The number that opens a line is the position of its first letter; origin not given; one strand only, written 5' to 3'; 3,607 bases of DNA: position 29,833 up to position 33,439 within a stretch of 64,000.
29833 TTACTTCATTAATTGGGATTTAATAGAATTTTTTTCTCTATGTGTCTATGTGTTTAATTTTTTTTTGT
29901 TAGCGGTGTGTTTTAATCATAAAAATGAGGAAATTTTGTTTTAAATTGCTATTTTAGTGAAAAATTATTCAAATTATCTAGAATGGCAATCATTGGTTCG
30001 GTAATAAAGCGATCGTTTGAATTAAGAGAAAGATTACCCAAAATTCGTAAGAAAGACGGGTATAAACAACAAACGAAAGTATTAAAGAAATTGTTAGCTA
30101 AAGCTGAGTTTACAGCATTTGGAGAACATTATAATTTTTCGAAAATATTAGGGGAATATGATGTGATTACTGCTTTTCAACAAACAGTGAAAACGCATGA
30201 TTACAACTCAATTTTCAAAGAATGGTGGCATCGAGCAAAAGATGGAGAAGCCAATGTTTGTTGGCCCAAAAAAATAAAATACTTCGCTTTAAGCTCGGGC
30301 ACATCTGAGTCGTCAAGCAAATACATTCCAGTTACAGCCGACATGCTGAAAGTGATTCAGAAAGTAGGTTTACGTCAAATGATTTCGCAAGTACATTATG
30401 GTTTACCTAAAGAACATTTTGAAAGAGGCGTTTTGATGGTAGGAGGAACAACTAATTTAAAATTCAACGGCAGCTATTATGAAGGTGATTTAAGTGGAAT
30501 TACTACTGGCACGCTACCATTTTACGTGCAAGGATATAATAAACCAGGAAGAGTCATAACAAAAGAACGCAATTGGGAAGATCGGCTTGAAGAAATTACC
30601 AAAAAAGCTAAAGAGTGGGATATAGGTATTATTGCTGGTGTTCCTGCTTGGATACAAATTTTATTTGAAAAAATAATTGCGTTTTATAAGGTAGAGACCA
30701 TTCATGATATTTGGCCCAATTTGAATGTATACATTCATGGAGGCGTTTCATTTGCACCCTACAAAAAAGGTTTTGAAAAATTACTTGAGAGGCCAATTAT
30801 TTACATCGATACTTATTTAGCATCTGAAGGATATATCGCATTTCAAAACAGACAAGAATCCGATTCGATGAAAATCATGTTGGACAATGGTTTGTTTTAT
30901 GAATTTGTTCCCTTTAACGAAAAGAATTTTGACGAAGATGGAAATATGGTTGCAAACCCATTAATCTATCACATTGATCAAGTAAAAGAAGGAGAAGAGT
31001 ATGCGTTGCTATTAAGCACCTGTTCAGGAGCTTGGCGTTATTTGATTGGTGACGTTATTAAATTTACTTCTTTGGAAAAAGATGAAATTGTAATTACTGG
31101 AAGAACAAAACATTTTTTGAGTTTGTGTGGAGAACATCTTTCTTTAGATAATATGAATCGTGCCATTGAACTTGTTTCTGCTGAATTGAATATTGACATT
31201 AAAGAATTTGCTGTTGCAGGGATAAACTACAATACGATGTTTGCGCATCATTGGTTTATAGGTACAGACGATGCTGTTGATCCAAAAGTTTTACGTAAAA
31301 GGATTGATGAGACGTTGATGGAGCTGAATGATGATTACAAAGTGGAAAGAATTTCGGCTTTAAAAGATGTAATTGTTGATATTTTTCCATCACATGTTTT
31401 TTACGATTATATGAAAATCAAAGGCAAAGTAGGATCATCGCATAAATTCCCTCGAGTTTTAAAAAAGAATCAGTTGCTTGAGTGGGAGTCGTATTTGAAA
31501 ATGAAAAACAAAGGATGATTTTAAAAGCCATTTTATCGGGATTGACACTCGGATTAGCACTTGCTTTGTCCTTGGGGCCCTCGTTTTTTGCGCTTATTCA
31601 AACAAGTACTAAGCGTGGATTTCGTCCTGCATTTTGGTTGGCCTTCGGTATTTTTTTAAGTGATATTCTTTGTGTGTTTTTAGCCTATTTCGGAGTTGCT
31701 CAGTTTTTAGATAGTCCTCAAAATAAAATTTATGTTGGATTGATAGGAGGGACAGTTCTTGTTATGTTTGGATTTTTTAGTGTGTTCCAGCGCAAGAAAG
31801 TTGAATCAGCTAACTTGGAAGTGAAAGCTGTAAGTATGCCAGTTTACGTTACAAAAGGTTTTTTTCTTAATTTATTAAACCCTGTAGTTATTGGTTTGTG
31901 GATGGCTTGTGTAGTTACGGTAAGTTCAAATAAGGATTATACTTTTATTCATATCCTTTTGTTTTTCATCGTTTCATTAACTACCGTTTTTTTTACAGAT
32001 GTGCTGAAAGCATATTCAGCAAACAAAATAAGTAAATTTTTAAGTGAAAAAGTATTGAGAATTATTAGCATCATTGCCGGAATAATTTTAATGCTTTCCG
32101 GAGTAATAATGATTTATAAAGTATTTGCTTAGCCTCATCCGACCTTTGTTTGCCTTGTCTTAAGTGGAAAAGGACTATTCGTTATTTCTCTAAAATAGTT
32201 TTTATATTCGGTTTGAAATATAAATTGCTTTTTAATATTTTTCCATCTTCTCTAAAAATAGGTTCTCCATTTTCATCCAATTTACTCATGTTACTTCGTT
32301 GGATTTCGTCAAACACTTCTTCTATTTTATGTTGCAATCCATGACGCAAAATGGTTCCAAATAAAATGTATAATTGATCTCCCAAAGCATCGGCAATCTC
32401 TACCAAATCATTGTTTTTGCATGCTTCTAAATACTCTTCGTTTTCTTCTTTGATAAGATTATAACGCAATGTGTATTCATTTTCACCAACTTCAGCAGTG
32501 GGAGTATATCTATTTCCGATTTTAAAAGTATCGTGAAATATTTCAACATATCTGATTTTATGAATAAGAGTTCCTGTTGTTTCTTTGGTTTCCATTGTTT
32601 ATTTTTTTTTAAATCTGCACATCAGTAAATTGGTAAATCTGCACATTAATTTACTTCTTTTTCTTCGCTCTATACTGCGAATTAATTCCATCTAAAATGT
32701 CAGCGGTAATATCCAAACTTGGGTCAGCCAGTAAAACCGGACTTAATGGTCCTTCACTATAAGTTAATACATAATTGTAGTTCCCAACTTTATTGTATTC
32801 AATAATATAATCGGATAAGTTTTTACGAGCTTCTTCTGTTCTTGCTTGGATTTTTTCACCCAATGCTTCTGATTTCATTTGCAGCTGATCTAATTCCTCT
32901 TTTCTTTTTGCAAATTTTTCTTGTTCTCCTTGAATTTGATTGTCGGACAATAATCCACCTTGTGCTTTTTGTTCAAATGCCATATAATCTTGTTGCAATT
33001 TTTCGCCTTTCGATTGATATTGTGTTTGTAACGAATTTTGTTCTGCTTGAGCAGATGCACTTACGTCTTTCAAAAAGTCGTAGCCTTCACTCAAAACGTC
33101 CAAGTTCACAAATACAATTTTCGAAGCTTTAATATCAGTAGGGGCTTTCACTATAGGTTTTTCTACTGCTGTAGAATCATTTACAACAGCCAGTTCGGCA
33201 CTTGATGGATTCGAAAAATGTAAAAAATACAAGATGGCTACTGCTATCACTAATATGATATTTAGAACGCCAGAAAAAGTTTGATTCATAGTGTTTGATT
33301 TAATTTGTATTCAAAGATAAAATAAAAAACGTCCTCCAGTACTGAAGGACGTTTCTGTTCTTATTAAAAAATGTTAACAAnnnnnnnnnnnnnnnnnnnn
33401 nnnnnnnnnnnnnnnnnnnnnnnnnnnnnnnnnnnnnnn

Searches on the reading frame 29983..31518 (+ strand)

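Call 15: search_protein_families(library=pfam, proteins=[window:29983-31518:+], max_evalue=0.001)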
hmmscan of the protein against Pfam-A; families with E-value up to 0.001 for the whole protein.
window:29983-31518:+ (511 aa): 3 families
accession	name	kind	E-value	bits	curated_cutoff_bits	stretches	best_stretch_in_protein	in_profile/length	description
PF03321.19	GH3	-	3.5e-28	99.1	23.6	2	24-132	10-111/304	GH3 family N-terminal domain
PF23571.1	GH3_M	-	3.5e-16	59.5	23.6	1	298-364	2-63/75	GH3 family central domain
PF23572.1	GH3_C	-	6e-08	33.8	23.6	1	390-496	2-118/119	GH3 family C-terminal domain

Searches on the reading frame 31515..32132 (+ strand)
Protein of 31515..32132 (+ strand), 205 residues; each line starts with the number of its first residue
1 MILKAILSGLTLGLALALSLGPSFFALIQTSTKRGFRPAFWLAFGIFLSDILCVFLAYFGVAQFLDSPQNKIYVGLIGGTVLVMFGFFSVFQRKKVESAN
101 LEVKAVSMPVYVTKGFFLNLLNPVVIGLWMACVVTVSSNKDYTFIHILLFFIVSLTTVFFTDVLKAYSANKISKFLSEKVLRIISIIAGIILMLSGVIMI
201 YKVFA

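Call 15: search_protein_families(library=pfam, proteins=[window:31515-32132:+], max_evalue=0.001)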
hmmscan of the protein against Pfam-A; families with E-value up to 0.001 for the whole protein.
window:31515-32132:+ (205 aa): 1 family
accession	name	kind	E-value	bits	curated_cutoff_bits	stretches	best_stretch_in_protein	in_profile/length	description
PF01810.24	LysE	-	5.1e-27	95.1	25.6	1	15-202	2-192/193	LysE type translocator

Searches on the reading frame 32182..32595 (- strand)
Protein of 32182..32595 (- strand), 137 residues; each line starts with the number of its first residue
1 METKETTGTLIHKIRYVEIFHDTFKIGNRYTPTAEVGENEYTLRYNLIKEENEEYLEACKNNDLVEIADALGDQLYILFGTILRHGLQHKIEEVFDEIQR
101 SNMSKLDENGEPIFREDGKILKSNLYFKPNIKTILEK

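Call 16: search_protein_families(library=pfam, proteins=[window:32182-32595:-], max_evalue=0.001)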
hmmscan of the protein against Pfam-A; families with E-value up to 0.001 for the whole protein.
window:32182-32595:- (137 aa): 1 family
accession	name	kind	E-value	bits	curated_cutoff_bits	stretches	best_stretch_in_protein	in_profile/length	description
PF01503.22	PRA-PH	-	3.2e-14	53.5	21.3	1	20-102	4-86/86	Phosphoribosyl-ATP pyrophosphohydrolase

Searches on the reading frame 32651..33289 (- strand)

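Call 15: search_protein_families(library=pfam, proteins=[window:32651-33289:-], max_evalue=0.001)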
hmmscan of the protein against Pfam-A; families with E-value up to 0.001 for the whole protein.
window:32651-33289:- (212 aa): 2 families
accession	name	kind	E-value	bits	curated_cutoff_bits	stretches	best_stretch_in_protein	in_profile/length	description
PF03938.19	OmpH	-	2.1e-17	64.1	32.4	1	57-200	1-139/141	Outer membrane protein (OmpH-like)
PF14362.11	DUF4407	-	2.4e-05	24.2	31.3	1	74-162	133-222/297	Domain of unknown function (DUF4407)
